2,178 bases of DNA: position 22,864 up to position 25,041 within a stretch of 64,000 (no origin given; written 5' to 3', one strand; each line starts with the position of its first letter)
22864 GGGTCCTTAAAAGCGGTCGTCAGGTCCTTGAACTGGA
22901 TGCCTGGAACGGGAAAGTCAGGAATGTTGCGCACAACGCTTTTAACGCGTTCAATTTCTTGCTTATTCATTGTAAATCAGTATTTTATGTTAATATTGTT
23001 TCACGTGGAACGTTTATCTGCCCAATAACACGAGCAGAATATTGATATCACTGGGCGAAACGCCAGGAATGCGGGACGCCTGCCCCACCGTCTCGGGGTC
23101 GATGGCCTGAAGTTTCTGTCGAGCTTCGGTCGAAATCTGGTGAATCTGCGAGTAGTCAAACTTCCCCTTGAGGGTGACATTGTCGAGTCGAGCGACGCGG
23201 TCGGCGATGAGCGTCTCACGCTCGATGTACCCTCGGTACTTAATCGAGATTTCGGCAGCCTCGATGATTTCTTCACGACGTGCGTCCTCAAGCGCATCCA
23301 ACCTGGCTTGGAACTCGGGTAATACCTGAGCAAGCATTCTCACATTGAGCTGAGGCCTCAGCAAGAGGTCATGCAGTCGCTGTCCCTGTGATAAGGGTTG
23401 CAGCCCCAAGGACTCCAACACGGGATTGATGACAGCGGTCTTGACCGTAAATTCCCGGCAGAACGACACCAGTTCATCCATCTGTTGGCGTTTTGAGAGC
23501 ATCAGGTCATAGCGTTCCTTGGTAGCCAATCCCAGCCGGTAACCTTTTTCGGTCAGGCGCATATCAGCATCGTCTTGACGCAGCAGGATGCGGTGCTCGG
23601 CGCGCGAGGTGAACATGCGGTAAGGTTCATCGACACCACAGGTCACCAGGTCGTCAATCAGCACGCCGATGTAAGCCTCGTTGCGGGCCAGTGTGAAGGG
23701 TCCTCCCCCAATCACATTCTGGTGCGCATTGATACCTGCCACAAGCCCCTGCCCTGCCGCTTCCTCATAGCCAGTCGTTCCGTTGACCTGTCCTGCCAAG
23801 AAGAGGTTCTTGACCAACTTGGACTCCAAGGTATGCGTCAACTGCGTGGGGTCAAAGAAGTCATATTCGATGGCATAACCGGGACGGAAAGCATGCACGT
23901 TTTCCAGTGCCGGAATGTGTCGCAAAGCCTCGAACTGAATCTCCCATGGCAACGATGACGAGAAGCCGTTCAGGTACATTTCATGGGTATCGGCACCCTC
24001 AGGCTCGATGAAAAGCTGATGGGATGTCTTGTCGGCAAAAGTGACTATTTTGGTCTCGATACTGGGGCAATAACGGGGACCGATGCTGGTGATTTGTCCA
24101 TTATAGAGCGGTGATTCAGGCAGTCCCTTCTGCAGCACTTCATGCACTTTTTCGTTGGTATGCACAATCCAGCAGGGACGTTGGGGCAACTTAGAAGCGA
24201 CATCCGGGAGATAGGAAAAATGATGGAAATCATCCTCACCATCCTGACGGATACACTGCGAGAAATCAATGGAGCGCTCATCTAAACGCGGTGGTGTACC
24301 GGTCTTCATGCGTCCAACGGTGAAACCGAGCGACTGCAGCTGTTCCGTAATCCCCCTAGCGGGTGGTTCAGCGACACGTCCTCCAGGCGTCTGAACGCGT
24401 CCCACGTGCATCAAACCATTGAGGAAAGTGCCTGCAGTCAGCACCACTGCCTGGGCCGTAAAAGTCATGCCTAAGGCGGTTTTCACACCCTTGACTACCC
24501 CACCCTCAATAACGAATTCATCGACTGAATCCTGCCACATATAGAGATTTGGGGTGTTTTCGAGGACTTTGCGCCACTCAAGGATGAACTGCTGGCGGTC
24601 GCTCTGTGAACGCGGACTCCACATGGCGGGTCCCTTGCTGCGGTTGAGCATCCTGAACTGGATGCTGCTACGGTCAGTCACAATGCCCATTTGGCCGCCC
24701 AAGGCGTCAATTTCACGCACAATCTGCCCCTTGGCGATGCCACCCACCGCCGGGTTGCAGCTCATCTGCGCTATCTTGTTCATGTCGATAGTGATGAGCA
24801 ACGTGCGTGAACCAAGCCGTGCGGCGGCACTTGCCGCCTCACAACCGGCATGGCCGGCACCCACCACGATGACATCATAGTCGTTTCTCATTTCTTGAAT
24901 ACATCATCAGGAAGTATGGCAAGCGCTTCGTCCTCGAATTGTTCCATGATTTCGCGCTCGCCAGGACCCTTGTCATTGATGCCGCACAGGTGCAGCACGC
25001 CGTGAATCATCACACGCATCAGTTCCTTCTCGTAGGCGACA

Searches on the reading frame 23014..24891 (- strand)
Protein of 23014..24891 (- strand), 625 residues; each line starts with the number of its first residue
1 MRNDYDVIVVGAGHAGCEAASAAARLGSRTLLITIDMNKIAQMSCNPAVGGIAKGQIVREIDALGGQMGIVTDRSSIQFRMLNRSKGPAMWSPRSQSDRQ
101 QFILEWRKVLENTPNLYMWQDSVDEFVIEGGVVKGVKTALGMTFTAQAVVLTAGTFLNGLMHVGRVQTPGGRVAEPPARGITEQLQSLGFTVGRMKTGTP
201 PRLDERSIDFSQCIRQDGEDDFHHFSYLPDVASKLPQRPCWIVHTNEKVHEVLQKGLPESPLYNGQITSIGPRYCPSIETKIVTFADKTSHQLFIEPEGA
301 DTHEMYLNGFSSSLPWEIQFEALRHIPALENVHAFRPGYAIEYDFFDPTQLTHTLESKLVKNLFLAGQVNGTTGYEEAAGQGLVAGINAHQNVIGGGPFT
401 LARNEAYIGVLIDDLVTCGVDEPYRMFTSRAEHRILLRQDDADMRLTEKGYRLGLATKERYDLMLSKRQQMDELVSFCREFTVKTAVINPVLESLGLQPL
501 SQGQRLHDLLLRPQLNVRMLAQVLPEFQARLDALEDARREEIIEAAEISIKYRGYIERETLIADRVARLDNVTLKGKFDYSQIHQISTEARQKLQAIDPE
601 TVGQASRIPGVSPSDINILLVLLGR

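Call 97: find_encoding_contigs(protein=window:23014-24891:-, flank=10000, max_places=1)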
Protein window:23014-24891:- (625 aa): 4 contigs read that carry it; 1 place shown.
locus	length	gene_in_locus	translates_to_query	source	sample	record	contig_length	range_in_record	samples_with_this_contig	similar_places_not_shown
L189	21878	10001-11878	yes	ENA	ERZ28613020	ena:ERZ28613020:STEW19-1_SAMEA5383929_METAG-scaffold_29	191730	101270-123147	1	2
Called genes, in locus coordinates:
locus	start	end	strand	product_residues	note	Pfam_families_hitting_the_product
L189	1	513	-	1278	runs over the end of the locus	PF13620:CarboxypepD_reg, PF13715:CarbopepD_reg_2, PF07715:Plug, PF00593:TonB_dep_Rec_b-barrel, PF00691:OmpA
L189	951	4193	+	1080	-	PF13620:CarboxypepD_reg, PF13715:CarbopepD_reg_2, PF07715:Plug, PF00593:TonB_dep_Rec_b-barrel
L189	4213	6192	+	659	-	PF12741:SusD-like, PF12771:SusD-like_2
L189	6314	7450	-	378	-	PF13439:Glyco_transf_4, PF13579:Glyco_trans_4_4, PF00534:Glycos_transf_1, PF13692:Glyco_trans_1_4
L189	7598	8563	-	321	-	PF01145:Band_7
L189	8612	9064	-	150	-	PF01957:NfeD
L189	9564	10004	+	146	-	PF02130:YbeY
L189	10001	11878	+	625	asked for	PF01134:GIDA, PF12831:FAD_oxidored (weak), PF21680:GIDA_C_1st, PF13932:SAM_GIDA_C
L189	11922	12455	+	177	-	PF00156:Pribosyltran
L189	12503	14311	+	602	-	PF01541:GIY-YIG, PF27096:UvrC_M, PF22920:UvrC_RNaseH, PF08459:UvrC_RNaseH_dom, PF12826:HHH_2 (faint), PF14520:HHH_5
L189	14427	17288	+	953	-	PF05547:Peptidase_M6, PF00404:Dockerin_1 (weak)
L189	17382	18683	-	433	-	PF01554:MatE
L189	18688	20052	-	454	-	PF17125:Methyltr_RsmF_N, PF01189:Methyltr_RsmB-F, PF13636:Methyltranf_PUA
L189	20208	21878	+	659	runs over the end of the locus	PF02518:HATPase_c, PF00204:DNA_gyraseB, PF01751:Toprim, PF00986:DNA_gyraseB_C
